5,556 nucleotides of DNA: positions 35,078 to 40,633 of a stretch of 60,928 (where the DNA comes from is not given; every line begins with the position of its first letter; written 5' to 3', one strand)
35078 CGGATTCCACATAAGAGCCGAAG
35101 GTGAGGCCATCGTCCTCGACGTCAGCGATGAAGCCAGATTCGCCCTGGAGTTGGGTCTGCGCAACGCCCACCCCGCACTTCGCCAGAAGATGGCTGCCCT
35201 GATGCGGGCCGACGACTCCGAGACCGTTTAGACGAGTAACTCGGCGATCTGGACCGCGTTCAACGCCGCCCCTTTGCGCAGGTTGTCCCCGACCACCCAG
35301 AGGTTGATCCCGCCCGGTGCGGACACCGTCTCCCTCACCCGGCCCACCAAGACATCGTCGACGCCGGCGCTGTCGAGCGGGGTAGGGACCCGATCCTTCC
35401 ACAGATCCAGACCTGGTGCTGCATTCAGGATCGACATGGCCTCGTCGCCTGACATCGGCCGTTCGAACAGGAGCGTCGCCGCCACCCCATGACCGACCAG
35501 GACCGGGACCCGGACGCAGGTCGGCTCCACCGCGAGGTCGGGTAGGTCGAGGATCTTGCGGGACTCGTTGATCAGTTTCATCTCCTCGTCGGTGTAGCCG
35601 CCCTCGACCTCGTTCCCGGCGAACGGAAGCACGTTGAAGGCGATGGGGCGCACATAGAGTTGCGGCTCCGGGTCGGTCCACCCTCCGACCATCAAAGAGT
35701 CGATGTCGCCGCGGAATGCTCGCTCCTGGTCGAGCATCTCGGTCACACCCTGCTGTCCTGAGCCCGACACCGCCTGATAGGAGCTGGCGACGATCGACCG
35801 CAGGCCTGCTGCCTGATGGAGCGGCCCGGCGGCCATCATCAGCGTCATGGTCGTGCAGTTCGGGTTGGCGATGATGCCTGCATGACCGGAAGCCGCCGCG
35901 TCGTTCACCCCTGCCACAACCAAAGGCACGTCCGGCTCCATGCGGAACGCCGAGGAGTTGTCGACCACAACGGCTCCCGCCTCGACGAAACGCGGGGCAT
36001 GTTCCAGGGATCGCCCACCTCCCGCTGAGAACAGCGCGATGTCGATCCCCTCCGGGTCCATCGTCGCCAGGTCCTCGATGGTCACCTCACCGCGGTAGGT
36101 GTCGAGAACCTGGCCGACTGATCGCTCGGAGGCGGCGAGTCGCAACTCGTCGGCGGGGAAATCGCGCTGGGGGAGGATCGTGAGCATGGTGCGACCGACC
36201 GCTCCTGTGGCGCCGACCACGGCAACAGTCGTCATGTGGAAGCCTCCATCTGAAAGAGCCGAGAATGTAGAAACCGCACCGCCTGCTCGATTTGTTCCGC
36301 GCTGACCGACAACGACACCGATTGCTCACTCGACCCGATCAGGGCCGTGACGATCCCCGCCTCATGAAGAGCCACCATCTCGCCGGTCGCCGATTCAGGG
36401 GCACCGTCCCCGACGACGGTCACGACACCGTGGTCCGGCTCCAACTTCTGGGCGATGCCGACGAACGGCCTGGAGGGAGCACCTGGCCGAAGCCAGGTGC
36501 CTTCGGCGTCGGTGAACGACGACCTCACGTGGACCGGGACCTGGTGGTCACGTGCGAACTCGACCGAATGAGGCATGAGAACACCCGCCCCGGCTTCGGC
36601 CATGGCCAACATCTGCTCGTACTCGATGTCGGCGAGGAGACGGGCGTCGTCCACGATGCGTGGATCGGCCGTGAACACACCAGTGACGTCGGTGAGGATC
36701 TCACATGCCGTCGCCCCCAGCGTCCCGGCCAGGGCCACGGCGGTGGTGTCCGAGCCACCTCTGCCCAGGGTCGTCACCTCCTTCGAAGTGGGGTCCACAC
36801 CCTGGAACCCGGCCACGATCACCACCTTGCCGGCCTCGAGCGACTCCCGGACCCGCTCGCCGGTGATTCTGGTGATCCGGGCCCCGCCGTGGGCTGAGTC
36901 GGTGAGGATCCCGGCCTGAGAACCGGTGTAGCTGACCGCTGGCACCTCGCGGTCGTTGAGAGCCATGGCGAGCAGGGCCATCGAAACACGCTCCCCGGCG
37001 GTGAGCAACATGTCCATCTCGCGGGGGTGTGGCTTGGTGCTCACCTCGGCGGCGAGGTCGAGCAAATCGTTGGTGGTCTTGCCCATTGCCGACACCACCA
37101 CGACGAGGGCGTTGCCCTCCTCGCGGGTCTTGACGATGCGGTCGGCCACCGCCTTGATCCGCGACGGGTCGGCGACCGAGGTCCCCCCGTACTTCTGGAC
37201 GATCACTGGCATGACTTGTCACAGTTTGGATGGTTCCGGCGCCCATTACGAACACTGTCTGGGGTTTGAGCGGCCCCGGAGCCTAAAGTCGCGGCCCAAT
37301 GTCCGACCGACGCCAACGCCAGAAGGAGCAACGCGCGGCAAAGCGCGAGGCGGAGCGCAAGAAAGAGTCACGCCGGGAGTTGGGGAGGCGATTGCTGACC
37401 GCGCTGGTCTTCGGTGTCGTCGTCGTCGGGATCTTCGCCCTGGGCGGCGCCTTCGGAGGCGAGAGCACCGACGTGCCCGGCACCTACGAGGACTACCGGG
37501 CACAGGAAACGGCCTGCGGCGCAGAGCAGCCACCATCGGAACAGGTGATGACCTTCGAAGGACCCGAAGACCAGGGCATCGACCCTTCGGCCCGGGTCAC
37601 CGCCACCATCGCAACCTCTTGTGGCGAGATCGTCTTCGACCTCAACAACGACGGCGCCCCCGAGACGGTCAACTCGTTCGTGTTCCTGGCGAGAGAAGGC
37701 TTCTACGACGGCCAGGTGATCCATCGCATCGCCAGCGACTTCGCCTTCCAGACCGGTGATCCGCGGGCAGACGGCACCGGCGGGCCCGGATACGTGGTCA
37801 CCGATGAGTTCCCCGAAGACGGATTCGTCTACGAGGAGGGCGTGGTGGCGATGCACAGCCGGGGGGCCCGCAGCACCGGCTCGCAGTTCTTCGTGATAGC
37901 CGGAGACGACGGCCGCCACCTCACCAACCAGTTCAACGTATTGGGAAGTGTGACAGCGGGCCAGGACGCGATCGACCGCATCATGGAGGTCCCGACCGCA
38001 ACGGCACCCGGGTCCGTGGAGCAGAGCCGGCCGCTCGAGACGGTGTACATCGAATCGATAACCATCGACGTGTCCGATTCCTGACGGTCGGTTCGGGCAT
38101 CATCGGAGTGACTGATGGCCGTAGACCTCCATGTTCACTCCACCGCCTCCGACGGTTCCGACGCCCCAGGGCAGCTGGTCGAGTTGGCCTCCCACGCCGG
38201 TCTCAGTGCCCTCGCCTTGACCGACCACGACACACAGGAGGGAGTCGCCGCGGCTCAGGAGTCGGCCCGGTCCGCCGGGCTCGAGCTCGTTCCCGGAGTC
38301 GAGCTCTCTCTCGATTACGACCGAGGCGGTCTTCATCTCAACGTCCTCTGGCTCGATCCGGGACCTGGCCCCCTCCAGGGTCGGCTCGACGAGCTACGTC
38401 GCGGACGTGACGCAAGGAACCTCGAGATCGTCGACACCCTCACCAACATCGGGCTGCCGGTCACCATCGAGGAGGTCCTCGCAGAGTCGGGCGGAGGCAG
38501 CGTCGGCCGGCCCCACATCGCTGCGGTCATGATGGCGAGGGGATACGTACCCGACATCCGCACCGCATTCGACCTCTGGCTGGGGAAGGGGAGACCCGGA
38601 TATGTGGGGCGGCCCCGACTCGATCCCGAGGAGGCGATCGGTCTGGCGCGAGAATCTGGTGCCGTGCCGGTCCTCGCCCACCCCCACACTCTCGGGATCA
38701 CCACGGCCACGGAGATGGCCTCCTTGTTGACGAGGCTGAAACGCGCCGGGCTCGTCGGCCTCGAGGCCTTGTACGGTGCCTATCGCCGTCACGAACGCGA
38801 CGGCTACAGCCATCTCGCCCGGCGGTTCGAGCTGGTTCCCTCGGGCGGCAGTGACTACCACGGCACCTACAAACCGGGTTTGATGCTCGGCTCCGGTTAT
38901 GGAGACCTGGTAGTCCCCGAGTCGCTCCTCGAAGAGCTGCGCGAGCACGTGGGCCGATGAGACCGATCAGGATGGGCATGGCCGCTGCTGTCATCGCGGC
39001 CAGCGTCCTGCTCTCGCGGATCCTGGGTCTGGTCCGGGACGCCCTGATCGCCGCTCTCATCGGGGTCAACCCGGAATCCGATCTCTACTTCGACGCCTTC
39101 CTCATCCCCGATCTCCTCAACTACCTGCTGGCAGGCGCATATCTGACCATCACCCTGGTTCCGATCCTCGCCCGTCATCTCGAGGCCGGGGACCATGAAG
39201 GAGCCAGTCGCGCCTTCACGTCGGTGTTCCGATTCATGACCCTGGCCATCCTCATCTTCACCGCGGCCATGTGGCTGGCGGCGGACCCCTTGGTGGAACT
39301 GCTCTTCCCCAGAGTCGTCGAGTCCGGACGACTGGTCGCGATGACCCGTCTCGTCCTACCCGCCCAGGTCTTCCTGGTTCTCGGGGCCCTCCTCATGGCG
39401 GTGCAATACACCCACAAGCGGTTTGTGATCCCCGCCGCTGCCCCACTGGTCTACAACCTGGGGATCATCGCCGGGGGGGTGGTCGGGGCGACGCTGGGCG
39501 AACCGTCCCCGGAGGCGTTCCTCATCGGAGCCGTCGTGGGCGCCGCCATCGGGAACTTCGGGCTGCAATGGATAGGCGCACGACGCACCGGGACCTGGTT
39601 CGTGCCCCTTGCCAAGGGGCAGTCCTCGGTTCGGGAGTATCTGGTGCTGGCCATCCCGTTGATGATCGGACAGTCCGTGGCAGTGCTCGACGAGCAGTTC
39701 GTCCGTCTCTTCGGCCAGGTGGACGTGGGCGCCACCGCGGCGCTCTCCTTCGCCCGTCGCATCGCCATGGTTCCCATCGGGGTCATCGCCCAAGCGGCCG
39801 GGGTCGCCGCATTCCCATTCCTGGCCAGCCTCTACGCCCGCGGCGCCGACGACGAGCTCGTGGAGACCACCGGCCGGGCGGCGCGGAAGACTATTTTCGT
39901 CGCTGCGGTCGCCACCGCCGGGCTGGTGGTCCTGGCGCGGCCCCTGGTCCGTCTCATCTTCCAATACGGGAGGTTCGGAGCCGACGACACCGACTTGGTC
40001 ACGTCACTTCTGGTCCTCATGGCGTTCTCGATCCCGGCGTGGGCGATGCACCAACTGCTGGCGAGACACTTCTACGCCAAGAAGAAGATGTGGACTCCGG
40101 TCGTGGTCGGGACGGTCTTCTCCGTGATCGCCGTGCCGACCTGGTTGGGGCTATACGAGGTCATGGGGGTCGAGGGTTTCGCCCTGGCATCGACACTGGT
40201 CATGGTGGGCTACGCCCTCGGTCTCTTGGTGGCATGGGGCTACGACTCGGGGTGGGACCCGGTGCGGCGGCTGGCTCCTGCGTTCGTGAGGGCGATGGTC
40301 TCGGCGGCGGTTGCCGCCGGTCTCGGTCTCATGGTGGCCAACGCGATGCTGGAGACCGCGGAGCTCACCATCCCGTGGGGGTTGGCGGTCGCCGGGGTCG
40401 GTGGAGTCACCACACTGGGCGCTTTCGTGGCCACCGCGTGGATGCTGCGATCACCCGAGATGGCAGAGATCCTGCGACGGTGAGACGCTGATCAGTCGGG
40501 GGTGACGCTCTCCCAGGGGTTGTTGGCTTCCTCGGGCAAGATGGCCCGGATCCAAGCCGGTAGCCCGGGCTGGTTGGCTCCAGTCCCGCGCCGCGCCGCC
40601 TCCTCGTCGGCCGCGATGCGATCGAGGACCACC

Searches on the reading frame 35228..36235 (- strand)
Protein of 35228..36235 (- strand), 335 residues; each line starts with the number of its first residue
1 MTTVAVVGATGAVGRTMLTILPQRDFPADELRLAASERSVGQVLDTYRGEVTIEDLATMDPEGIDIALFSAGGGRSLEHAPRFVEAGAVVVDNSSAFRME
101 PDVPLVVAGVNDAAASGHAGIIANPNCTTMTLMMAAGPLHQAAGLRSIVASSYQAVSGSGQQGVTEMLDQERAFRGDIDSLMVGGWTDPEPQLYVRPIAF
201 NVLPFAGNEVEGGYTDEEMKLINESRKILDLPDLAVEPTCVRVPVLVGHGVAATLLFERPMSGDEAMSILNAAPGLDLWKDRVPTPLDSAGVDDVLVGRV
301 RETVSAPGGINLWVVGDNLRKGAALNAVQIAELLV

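Call 59: search_protein_families(library=pfam, proteins=[window:35228-36235:-], max_evalue=0.00001)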
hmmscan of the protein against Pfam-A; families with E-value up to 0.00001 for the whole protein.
window:35228-36235:- (335 aa): 2 families
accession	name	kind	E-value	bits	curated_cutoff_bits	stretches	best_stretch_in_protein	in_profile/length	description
PF02774.23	Semialdhyde_dhC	-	1.2e-42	146.5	26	1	138-321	3-184/184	Semialdehyde dehydrogenase, dimerisation domain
PF01118.30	Semialdhyde_dh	-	4.8e-30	104.9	26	1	3-115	1-118/121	Semialdehyde dehydrogenase, NAD binding domain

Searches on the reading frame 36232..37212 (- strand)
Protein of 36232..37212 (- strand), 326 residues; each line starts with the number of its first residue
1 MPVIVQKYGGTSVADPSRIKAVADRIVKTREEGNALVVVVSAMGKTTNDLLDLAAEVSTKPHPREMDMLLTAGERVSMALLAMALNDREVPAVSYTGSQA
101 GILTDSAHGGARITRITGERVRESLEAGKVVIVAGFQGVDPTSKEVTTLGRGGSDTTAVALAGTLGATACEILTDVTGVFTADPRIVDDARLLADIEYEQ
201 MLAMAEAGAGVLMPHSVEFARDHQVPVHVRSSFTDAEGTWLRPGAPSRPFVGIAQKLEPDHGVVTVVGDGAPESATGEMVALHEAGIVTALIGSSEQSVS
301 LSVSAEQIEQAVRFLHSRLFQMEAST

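Call 59: search_protein_families(library=pfam, proteins=[window:36232-37212:-], max_evalue=0.00001)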
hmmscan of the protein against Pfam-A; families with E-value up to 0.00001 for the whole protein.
window:36232-37212:- (326 aa): 1 family
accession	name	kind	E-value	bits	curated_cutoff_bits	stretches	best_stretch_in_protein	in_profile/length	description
PF00696.33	AA_kinase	-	5.7e-55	187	24.9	1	3-231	2-234/234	Amino acid kinase family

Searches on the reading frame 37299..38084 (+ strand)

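Call 59: search_protein_families(library=pfam, proteins=[window:37299-38084:+], max_evalue=0.00001)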
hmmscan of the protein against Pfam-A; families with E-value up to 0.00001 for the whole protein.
window:37299-38084:+ (261 aa): 1 family
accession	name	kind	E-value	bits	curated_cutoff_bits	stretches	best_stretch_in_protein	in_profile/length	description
PF00160.26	Pro_isomerase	-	6.5e-29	101.6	21.7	1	103-255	3-158/159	Cyclophilin type peptidyl-prolyl cis-trans isomerase/CLD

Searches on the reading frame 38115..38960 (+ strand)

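Call 90: search_protein_families(library=pfam, proteins=[window:38115-38960:+], max_evalue=0.00001)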
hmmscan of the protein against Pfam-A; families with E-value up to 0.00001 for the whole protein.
window:38115-38960:+ (281 aa): 1 family
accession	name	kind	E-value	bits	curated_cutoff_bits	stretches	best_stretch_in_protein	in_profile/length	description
PF02811.25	PHP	-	2.4e-11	44.7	26.4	1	4-69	1-68/164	PHP domain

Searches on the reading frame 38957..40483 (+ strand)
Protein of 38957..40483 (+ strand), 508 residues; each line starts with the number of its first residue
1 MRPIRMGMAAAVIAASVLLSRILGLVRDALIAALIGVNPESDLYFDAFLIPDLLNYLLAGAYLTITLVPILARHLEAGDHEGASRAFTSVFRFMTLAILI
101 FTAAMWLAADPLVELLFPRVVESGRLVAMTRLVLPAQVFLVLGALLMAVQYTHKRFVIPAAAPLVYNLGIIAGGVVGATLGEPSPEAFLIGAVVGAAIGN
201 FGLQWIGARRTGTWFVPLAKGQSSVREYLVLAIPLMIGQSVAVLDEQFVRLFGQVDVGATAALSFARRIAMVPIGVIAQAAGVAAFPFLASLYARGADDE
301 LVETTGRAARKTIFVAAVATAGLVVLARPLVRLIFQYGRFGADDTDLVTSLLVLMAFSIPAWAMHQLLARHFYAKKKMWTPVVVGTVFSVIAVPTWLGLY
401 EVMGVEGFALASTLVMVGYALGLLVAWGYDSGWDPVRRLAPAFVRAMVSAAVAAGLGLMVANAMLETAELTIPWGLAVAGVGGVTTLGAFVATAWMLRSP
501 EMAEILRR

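Call 90: search_protein_families(library=pfam, proteins=[window:38957-40483:+], max_evalue=0.00001)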
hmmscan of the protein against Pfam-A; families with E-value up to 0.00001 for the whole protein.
window:38957-40483:+ (508 aa): 1 family
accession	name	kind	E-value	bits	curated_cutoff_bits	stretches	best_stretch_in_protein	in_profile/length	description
PF03023.19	MurJ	-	1e-60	206.1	27.4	1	31-464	1-436/451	Lipid II flippase MurJ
